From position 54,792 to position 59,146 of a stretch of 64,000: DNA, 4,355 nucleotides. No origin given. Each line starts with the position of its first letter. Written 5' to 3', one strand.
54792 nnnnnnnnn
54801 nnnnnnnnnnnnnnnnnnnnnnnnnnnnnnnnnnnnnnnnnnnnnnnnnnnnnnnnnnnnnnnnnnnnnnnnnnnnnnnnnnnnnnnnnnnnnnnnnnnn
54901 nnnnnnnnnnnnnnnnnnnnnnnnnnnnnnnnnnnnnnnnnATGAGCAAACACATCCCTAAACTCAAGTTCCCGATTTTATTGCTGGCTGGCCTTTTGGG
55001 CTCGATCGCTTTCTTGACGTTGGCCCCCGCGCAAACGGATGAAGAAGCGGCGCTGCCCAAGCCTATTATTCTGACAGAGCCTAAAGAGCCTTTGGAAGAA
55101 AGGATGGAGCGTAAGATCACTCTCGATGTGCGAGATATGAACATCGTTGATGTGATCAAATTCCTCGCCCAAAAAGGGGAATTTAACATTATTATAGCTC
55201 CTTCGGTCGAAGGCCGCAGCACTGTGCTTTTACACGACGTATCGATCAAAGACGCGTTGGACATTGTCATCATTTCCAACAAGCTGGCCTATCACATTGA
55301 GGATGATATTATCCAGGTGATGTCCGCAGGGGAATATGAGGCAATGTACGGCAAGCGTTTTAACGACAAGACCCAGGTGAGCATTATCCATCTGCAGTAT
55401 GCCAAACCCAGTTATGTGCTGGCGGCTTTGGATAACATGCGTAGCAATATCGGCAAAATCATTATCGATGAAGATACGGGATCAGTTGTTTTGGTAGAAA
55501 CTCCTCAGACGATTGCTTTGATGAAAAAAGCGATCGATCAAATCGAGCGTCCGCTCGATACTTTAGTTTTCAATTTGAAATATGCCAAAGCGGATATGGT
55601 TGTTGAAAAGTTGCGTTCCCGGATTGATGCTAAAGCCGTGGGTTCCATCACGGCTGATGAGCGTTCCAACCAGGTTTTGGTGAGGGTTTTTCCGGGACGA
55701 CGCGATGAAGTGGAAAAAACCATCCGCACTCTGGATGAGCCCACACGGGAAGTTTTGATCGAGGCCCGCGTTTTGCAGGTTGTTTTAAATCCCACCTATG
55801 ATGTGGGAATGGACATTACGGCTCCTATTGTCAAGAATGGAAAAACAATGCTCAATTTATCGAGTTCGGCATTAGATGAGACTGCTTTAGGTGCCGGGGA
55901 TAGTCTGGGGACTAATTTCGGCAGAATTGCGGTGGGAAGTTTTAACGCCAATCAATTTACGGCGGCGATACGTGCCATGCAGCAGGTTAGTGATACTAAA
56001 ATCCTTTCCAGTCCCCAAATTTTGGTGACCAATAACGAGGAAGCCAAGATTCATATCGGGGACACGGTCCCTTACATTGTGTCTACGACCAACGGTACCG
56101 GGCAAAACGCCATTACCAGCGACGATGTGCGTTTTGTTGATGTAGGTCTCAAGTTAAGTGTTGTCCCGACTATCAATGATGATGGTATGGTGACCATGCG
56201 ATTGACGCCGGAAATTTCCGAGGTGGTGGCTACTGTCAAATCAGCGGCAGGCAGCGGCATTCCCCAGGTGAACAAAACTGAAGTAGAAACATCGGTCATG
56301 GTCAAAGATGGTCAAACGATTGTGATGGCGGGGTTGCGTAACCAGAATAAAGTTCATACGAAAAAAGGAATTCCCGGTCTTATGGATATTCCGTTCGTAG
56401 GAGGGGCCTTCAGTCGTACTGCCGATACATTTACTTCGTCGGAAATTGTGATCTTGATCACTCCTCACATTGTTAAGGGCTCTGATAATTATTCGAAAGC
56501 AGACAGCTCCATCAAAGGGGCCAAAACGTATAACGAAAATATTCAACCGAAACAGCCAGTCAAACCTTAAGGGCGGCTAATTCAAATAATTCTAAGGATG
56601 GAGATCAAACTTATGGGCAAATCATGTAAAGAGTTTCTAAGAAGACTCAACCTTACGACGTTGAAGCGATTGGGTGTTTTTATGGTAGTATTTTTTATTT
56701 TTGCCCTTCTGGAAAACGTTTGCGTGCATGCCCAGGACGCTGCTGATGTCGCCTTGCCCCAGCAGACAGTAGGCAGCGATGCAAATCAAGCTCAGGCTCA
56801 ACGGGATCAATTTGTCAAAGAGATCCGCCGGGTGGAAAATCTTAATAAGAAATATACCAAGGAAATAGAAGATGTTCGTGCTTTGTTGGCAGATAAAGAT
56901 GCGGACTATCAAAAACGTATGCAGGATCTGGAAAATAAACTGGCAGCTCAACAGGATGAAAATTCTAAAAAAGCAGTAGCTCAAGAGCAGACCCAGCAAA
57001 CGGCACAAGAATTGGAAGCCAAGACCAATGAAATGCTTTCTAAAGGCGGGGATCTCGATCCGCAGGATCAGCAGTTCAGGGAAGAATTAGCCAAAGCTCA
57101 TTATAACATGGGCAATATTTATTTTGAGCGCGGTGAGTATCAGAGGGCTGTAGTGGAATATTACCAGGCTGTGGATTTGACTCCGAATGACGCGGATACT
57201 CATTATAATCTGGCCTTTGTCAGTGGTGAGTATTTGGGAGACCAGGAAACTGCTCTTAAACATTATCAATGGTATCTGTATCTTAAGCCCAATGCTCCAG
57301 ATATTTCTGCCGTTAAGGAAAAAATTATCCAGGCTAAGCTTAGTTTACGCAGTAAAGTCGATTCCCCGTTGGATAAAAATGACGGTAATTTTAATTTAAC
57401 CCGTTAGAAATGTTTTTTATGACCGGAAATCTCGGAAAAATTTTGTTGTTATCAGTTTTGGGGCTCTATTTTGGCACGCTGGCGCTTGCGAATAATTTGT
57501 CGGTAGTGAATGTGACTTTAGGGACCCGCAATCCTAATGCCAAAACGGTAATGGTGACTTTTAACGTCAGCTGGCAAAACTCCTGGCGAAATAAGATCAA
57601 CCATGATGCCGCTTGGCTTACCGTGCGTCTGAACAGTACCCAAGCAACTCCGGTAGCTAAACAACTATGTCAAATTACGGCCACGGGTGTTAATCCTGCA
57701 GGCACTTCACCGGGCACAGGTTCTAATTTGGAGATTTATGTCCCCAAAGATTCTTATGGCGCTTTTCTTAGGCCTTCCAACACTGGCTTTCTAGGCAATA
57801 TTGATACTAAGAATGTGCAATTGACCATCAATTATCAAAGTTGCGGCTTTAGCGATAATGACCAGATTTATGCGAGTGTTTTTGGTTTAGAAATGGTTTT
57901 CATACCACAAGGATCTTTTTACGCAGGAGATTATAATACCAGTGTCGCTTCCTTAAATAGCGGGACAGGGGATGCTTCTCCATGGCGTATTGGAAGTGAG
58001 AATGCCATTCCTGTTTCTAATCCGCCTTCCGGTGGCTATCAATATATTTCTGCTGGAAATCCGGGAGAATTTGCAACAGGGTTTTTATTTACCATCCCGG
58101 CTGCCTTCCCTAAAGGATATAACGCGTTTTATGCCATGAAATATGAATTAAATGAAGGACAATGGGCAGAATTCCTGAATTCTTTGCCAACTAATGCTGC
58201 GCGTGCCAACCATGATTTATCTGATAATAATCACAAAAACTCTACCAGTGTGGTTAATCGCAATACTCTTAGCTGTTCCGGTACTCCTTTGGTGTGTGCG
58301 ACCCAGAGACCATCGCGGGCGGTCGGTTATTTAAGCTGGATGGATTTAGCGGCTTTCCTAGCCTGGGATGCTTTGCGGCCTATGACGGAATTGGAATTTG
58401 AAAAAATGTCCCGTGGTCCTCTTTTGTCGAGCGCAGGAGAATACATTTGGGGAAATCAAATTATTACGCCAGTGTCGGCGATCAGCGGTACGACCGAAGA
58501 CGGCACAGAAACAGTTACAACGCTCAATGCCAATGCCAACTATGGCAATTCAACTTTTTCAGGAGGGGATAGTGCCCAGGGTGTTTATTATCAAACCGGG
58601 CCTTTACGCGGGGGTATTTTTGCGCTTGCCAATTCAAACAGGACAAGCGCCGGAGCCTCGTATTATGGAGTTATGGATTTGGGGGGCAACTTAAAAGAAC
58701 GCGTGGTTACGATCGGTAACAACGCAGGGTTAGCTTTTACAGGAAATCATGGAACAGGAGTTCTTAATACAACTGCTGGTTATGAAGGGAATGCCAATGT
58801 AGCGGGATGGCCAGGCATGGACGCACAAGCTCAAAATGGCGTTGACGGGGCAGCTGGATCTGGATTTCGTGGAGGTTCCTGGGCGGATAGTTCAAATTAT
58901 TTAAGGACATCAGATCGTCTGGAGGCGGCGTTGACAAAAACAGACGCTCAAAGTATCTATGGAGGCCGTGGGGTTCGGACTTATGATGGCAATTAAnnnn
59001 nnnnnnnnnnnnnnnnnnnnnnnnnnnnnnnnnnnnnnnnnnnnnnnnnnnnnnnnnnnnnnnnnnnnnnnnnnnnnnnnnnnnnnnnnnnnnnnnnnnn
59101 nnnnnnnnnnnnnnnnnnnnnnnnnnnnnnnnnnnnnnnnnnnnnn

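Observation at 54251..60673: Orphan secretin module coupled to two FGE/SUMF1-like proteins and a TPR protein: candidate novel envelope apparatus for the giant repeat protein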

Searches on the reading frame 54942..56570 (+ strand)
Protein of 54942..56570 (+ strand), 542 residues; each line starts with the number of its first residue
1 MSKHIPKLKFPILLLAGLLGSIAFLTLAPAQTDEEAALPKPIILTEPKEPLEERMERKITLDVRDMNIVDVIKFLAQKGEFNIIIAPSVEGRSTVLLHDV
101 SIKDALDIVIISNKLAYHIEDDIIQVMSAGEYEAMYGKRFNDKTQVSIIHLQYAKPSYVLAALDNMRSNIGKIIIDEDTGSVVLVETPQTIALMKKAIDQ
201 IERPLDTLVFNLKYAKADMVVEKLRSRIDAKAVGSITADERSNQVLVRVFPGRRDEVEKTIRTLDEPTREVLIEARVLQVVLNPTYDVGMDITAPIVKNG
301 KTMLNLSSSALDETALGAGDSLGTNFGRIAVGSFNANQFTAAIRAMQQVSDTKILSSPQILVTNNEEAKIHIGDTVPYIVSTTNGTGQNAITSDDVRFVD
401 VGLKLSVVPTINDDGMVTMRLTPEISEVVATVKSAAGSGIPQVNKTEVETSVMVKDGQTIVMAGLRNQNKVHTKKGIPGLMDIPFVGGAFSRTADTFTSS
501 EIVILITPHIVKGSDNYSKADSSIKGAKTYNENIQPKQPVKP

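Call 9: search_protein_families(library=pfam, proteins=[window:54942-56570:+], max_evalue=0.01)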
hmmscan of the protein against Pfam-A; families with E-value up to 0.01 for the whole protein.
window:54942-56570:+ (542 aa): 2 families
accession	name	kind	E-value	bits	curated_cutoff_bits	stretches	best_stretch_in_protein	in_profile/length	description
PF00263.26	Secretin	-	4.4e-47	160.2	27.5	1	345-512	1-169/169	Bacterial type II and III secretion system protein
PF03958.22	Secretin_N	-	1.7e-21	76.6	28.2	2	147-204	2-66/69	Bacterial type II/III secretion system short domain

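Call 13: find_encoding_contigs(protein=window:54942-56570:+, flank=10000, max_places=6)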
Protein window:54942-56570:+ (542 aa): no gene with exactly this product is on record in the collection.

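Call 20: search_protein_families(library=ncbifam, proteins=[window:54942-56570:+], max_evalue=0.01)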
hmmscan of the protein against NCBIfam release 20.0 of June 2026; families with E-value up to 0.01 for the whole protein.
window:54942-56570:+ (542 aa): 9 families
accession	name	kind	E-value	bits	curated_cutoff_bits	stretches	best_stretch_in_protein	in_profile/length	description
TIGR02515.1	IV_pilus_PilQ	subfamily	9.3e-69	232.5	284.35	2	203-512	95-428/428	type IV pilus secretin PilQ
TIGR02517.1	type_II_gspD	equivalog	5.5e-63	213.4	351.35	2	234-517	301-596/600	type II secretion system secretin GspD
NF010083.0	PRK13568.1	equivalog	1e-50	172.7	554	2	203-512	119-418/419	DNA uptake porin HofQ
TIGR02519.1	pilus_MshL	equivalog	9.5e-49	166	250.2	1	247-511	12-290/290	pilus (MSHA type) biogenesis protein MshL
NF007851.2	PRK10560.1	exception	7.7e-41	140.2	598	2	202-512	114-410/412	DNA uptake porin HofQ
TIGR02516.1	type_III_yscC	equivalog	7.5e-34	117.1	238.45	1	230-512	195-462/463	type III secretion system outer membrane ring subunit SctC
NF011873.0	PRK15346.1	equivalog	2.1e-18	66.3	524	1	232-511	234-494/499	EscC/YscC/HrcC family type III secretion system outer membrane ring protein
TIGR02520.1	pilus_B_mal_scr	equivalog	4.7e-15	55.1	287.65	1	233-508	236-511/513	PilN family type IVB pilus formation outer membrane protein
NF042912.1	Amuc_1098_fam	equivalog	7.9e-14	50.6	750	1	443-513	728-798/805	Amuc_1098 family type IV pilus outer membrane protein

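Call 48: search_solved_structures(query=window:54942-56570:+, max_evalue=0.00001)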
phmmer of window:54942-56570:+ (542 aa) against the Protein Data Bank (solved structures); distinct sequences matched with E-value up to 0.00001: 24.
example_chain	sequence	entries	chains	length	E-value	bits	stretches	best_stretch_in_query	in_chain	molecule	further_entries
5wln_G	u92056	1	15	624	2.6e-31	112.2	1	236-516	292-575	Type II secretion system protein D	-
6w6m_A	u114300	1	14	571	2.9e-28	102.1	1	203-511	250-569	Type IV pilus secretin PilQ family protein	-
9x0w_A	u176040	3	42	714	9e-28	100.5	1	329-512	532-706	Fimbrial assembly protein PilQ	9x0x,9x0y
6ve2_A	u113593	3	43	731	9.6e-28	100.4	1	329-512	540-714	Fimbrial assembly protein PilQ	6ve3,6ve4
9sh1_A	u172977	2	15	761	2.3e-27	99.1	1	233-511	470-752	Type IV pilus biogenesis and competence protein PilQ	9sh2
6i1x_A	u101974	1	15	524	3.9e-27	98.4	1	171-522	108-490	Type II secretion system protein D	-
4av2_A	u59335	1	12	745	6.5e-27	97.7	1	233-514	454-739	TYPE IV PILUS BIOGENESIS AND COMPETENCE PROTEIN PILQ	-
3jc8_Qa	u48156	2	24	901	1.7e-26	96.3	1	313-512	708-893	PilQ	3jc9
5wq8_A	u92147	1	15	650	5e-24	88.1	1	331-513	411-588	Type II secretion system protein D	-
6i1y_A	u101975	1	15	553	9e-24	87.3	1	333-513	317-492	General secretion pathway protein GspD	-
6hcg_A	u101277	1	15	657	1.5e-23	86.6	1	169-538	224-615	Type II secretion system protein D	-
9k8v_A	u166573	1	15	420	2.3e-23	86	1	332-513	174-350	General secretion pathway protein D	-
5wq9_A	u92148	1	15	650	3.1e-23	85.5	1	331-513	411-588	Type II secretion system protein D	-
5wq7_A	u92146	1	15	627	4.6e-23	85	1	171-520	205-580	Putative type II secretion system protein D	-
5zdh_A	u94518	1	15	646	7.5e-21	77.7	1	296-513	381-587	Type II secretion system protein D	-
4ar0_A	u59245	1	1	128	1.1e-06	30.9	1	57-131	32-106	TYPE IV PILUS BIOGENESIS AND COMPETENCE PROTEIN PILQ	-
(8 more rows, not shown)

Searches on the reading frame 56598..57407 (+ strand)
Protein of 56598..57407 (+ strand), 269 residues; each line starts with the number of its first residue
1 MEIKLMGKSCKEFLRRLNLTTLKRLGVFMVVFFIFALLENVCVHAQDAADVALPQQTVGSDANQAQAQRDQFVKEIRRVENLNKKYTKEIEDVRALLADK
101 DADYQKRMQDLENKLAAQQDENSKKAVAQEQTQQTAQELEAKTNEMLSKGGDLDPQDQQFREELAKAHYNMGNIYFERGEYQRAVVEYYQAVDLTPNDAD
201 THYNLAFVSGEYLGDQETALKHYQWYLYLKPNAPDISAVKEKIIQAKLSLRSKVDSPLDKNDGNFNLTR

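Call 9: search_protein_families(library=pfam, proteins=[window:56598-57407:+], max_evalue=0.01)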
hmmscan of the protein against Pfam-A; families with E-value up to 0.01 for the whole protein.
window:56598-57407:+ (269 aa): 14 families
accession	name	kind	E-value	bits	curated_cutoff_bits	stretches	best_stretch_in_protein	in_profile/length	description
PF13414.12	TPR_11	-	1.5e-15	57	26.8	1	172-208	1-37/42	TPR repeat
PF00515.34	TPR_1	-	2.6e-10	40.1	27.8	1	165-198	1-34/34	Tetratricopeptide repeat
PF13431.12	TPR_17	-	2.2e-08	34.1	24.4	1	188-220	2-33/34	Tetratricopeptide repeat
PF07719.23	TPR_2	-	5.7e-07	29.6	27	1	165-198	1-34/34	Tetratricopeptide repeat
PF13181.12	TPR_8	-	5.3e-06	26.6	25.7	1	165-198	1-34/34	Tetratricopeptide repeat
PF13428.12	TPR_14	-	8.9e-06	26.3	23.5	1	166-206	2-42/44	Tetratricopeptide repeat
PF13424.12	TPR_12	-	2.6e-05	24.8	30.1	1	164-227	2-72/77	Tetratricopeptide repeat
PF13371.12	TPR_9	-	3.4e-05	24.2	35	1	173-241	3-70/73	Tetratricopeptide repeat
PF14559.12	TPR_19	-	0.00074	20.2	25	0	176-207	2-33/68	Tetratricopeptide repeat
PF13432.12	TPR_16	-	0.00095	20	32.7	1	165-199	31-65/65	Tetratricopeptide repeat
PF13174.12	TPR_6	-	0.0062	17.6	26.3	0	167-193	2-28/33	Tetratricopeptide repeat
PF16021.10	PDCD7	-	0.0065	16.2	27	1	80-178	174-269/306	Programmed cell death protein 7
PF03704.23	BTAD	-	0.0082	16.9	22.1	0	119-224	16-120/146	Bacterial transcriptional activator domain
PF02064.20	MAS20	-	0.0089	16.5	27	1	101-198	22-111/132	MAS20 protein import receptor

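Call 20: search_protein_families(library=ncbifam, proteins=[window:56598-57407:+], max_evalue=0.01)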
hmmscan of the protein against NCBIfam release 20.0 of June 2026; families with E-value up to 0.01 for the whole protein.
window:56598-57407:+ (269 aa): 14 families
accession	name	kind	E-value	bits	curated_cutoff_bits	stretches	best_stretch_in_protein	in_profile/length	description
TIGR02521.1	type_IV_pilW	equivalog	1.9e-08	34.1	154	1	155-236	21-101/234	type IV pilus biogenesis/stability protein PilW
NF002725.1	PRK02603.1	equivalog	9.5e-08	32.2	143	2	165-215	72-121/173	photosystem I assembly protein Ycf3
NF047507.1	TPR_BatC_Lepto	exception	3.9e-07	29.8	175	1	164-209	95-140/214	TPR repeat-containing protein BatC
TIGR02917.1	PEP_TPR_lipo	equivalog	1.6e-06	26.4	312.2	1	81-237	694-840/899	XrtA/PEP-CTERM system TPR-repeat protein PrsT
NF040959.1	MamA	equivalog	3.5e-06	26.6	200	1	164-224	138-197/204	magnetosome protein MamA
NF033762.1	social_mot_Tgl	equivalog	1e-05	25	225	1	162-235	28-101/252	social motility TPR repeat lipoprotein Tgl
NF033758.1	gliding_GltE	equivalog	2e-05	23.7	225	1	164-232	289-357/411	adventurous gliding motility TPR repeat lipoprotein GltE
NF033920.0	C39_PA2778_fam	equivalog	0.00076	19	150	1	118-221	145-245/255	PA2778 family cysteine peptidase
TIGR02168.1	SMC_prok_B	equivalog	0.00091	17.1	567.35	1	57-189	792-951/1181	chromosome segregation protein SMC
TIGR02552.1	LcrH_SycD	equivalog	0.0013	18.4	104.8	1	166-246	53-132/136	SycD/LcrH family type III secretion system chaperone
TIGR03752.1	conj_TIGR03752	hypoth_equivalog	0.0023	17.3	241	1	27-151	11-140/471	TIGR03752 family integrating conjugative element protein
NF045487.1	ASRP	equivalog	0.0034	16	300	1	61-168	143-255/593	archaea-specific SMC-related protein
TIGR02169.1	SMC_prok_A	equivalog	0.0037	15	729.4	1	61-172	317-431/1165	chromosome segregation protein SMC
NF033885.1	conj_TraP_IncI1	equivalog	0.0051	16.6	135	1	18-151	13-145/217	conjugal transfer protein TraP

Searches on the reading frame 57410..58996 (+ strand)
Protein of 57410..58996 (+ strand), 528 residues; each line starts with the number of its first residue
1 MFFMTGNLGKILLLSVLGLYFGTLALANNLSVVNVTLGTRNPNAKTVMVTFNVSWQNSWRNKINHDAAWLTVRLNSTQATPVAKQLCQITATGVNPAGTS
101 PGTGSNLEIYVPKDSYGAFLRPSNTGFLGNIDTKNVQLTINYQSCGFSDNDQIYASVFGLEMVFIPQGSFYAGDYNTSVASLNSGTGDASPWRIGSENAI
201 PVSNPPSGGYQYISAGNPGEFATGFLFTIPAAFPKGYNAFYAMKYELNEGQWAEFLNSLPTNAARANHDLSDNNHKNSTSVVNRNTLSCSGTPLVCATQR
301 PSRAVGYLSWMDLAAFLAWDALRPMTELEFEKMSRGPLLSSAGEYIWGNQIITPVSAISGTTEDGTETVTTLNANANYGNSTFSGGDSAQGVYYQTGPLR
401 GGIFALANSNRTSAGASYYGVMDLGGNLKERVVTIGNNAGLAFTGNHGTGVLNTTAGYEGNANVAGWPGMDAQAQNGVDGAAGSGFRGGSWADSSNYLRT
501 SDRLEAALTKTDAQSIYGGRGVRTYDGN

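Call 9: search_protein_families(library=pfam, proteins=[window:57410-58996:+], max_evalue=0.01)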
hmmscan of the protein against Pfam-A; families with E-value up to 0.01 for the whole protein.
window:57410-58996:+ (528 aa): 1 family
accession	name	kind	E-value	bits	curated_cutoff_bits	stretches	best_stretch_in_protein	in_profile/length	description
PF03781.23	FGE-sulfatase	-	1.9e-08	34.8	23.3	1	238-505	35-238/255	Sulfatase-modifying factor enzyme 1-like domain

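Call 20: search_protein_families(library=ncbifam, proteins=[window:57410-58996:+], max_evalue=0.01)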
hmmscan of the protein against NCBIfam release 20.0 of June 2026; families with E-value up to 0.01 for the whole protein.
window:57410-58996:+ (528 aa): 0 families
